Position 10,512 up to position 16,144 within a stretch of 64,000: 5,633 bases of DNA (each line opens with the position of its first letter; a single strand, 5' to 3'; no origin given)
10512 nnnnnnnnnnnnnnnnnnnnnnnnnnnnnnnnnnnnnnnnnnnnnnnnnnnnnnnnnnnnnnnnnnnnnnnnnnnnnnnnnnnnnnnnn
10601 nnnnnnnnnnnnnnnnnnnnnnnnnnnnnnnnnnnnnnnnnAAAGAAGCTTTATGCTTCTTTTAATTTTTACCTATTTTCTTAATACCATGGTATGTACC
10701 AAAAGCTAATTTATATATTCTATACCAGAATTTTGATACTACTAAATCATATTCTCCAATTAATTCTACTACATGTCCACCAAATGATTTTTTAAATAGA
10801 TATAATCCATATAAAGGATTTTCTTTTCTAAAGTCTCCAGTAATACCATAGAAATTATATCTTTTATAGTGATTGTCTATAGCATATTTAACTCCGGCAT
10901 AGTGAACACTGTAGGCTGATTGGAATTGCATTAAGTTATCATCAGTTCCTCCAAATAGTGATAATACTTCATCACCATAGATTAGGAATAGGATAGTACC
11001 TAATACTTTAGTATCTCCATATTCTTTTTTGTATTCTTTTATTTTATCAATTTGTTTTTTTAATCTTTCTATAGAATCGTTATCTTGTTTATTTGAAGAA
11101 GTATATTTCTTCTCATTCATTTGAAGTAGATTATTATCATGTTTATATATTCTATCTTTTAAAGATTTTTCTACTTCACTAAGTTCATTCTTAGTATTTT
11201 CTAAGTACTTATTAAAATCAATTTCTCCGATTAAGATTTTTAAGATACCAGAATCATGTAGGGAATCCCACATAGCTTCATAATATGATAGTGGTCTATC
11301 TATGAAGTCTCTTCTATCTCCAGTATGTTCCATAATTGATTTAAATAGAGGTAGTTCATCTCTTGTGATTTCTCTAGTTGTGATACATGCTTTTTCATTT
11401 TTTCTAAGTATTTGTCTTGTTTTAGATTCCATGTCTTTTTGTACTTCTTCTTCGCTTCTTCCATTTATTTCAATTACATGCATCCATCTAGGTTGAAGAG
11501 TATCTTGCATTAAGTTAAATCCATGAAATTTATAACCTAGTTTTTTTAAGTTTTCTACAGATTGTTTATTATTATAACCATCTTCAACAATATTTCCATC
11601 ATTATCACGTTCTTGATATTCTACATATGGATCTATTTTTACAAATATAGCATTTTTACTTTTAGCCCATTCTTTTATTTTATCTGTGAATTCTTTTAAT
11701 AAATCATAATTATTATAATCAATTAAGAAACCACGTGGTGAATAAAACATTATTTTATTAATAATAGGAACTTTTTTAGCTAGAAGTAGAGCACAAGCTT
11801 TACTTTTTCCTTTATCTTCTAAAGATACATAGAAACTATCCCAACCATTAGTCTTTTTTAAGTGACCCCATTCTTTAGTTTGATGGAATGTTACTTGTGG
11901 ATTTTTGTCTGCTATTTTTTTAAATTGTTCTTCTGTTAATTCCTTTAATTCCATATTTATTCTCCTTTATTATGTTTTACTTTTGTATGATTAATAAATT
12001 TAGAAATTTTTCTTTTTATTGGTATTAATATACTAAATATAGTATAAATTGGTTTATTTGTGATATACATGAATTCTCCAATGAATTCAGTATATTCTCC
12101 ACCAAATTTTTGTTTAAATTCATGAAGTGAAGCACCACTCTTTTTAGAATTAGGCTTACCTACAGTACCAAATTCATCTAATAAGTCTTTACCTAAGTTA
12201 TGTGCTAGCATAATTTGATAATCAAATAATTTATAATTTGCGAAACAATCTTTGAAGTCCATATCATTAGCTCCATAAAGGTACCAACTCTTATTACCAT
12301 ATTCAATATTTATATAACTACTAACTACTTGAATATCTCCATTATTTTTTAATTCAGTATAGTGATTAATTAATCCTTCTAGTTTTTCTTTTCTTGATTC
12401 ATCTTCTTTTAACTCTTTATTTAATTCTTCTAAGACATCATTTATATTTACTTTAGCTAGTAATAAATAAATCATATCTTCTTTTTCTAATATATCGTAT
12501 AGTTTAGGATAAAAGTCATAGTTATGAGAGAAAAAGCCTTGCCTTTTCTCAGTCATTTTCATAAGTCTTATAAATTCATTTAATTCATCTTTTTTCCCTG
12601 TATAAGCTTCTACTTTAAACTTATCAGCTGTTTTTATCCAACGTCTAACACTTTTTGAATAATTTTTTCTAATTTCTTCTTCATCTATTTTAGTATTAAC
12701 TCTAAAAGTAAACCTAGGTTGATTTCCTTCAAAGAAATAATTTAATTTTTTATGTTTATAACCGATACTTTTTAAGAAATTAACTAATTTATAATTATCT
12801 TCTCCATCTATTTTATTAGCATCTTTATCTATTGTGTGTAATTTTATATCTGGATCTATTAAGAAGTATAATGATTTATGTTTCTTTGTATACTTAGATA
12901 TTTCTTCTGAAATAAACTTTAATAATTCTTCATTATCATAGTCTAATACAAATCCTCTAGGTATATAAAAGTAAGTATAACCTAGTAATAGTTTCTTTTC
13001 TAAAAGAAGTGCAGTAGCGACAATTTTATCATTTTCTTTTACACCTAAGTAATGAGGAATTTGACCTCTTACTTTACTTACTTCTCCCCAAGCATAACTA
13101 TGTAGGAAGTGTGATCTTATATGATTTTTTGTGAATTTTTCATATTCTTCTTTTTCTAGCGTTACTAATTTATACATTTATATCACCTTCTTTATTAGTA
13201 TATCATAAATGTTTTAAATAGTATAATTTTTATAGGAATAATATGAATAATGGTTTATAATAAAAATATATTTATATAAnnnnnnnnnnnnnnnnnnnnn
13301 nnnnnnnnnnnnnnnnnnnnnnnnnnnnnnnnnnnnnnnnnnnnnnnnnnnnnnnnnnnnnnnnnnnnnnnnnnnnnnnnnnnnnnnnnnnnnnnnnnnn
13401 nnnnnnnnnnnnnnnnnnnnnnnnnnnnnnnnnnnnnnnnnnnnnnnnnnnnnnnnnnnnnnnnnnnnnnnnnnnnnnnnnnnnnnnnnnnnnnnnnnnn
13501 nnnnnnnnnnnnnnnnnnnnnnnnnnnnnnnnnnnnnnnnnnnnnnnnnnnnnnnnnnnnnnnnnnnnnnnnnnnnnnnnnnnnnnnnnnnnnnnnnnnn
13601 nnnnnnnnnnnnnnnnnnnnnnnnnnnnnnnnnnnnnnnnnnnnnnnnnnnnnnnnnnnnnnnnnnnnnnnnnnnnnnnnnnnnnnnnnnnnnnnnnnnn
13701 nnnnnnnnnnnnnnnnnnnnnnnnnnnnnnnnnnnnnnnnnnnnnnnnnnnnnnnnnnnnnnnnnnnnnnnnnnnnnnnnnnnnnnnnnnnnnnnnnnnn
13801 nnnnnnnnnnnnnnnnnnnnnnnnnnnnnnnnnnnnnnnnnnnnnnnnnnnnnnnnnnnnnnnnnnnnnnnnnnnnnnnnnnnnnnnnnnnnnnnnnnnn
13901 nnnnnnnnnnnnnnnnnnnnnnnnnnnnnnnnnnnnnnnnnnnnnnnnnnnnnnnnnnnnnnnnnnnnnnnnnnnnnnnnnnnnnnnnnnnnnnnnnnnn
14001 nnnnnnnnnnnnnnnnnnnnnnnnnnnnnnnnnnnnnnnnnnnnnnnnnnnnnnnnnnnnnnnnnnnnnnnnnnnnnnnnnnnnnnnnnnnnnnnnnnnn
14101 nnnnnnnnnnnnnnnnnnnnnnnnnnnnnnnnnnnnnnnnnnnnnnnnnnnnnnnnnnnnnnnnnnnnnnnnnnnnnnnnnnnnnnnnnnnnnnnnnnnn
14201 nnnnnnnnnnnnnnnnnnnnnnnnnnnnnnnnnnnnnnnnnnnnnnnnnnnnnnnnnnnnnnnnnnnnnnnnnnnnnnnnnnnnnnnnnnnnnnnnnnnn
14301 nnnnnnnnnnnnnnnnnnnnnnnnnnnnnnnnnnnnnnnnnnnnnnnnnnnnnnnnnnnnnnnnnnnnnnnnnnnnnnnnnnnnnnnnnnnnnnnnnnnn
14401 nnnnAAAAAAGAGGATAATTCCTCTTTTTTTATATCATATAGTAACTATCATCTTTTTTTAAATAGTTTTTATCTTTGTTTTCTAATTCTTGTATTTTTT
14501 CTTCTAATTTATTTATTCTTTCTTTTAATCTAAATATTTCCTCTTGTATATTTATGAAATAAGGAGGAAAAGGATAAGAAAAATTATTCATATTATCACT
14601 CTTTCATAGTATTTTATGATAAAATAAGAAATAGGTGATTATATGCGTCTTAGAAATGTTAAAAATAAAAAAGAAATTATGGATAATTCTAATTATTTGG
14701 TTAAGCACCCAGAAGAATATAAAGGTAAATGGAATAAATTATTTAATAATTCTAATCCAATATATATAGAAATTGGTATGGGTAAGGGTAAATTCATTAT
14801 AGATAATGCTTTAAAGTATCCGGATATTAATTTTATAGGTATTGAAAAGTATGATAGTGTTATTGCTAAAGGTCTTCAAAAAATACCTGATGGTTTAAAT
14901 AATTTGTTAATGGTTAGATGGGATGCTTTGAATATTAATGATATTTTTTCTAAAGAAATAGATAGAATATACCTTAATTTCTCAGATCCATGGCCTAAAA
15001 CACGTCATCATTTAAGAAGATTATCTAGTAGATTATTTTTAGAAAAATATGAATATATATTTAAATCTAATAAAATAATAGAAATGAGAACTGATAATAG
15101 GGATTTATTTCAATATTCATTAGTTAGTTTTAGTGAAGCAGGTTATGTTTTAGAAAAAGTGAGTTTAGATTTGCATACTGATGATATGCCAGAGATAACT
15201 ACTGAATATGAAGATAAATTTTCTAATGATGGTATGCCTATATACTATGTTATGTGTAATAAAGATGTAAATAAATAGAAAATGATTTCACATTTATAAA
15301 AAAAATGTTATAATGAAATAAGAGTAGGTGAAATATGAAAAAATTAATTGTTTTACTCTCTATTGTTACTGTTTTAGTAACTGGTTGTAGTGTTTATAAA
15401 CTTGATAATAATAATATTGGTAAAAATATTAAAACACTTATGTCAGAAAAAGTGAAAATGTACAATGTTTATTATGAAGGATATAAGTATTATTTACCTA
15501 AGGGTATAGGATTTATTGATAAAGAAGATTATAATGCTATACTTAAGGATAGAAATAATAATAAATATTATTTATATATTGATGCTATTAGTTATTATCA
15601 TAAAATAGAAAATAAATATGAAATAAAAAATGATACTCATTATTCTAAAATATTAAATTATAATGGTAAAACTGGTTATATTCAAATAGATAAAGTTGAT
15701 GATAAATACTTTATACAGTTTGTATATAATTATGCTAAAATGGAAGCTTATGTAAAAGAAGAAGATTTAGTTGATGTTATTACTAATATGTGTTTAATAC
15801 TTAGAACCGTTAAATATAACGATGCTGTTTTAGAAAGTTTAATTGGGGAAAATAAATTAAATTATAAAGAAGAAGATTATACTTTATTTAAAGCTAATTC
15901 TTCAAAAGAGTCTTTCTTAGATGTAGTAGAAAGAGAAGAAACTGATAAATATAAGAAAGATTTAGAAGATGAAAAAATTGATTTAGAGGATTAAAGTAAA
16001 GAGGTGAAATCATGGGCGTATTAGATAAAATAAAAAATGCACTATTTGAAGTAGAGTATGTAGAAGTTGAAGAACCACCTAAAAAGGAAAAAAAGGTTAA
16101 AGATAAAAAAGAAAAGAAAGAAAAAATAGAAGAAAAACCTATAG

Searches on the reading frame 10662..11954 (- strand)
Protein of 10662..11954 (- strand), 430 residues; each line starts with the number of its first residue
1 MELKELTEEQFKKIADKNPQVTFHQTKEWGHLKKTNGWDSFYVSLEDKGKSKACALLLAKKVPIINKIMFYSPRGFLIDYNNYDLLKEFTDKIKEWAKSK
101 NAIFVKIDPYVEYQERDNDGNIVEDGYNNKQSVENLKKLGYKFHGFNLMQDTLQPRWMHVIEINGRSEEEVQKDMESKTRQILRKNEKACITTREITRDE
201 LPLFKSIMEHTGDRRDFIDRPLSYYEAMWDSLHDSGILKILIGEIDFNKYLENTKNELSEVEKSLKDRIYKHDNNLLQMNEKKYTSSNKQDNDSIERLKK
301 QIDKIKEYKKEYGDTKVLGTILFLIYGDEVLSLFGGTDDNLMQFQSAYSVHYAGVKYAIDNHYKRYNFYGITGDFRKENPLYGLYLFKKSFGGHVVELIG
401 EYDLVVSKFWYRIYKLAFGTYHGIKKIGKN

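Call 24: search_protein_families(library=pfam, proteins=[window:10662-11954:-], max_evalue=0.00001)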
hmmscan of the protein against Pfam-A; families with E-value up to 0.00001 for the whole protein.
window:10662-11954:- (430 aa): 1 family
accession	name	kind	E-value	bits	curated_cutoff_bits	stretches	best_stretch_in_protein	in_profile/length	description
PF02388.22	FemAB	-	3.2e-100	336.3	24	1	6-417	1-404/406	FemAB family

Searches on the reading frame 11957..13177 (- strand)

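Call 24: search_protein_families(library=pfam, proteins=[window:11957-13177:-], max_evalue=0.00001)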
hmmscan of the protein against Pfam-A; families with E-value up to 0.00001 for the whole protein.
window:11957-13177:- (406 aa): 1 family
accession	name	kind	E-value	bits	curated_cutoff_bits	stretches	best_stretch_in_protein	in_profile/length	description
PF02388.22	FemAB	-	2.5e-72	244.4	24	2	7-273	1-268/406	FemAB family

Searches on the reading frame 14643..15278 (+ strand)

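Call 24: search_protein_families(library=pfam, proteins=[window:14643-15278:+], max_evalue=0.00001)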
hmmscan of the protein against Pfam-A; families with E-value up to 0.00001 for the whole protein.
window:14643-15278:+ (211 aa): 2 families
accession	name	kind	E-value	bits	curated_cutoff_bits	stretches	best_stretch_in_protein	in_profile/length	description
PF02390.23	Methyltransf_4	-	2.3e-37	128.6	24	1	38-201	2-171/173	Putative methyltransferase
PF24675.1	NpmA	-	3.9e-07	30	60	1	28-118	14-107/214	16S rRNA (adenine(1408)-N(1))-methyltransferase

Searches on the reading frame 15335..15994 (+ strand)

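Call 24: search_protein_families(library=pfam, proteins=[window:15335-15994:+], max_evalue=0.00001)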
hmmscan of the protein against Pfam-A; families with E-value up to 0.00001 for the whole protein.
window:15335-15994:+ (219 aa): 0 families

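Call 71: search_protein_families(library=ncbifam, proteins=[window:15335-15994:+], max_evalue=0.01)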
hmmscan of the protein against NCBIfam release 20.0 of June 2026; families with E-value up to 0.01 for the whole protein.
window:15335-15994:+ (219 aa): 1 family
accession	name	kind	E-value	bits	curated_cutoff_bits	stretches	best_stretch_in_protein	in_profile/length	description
NF038040.1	phero_PhrK_fam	equivalog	0.0045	17.2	35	1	1-28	1-28/40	PhrK family phosphatase-inhibitory pheromone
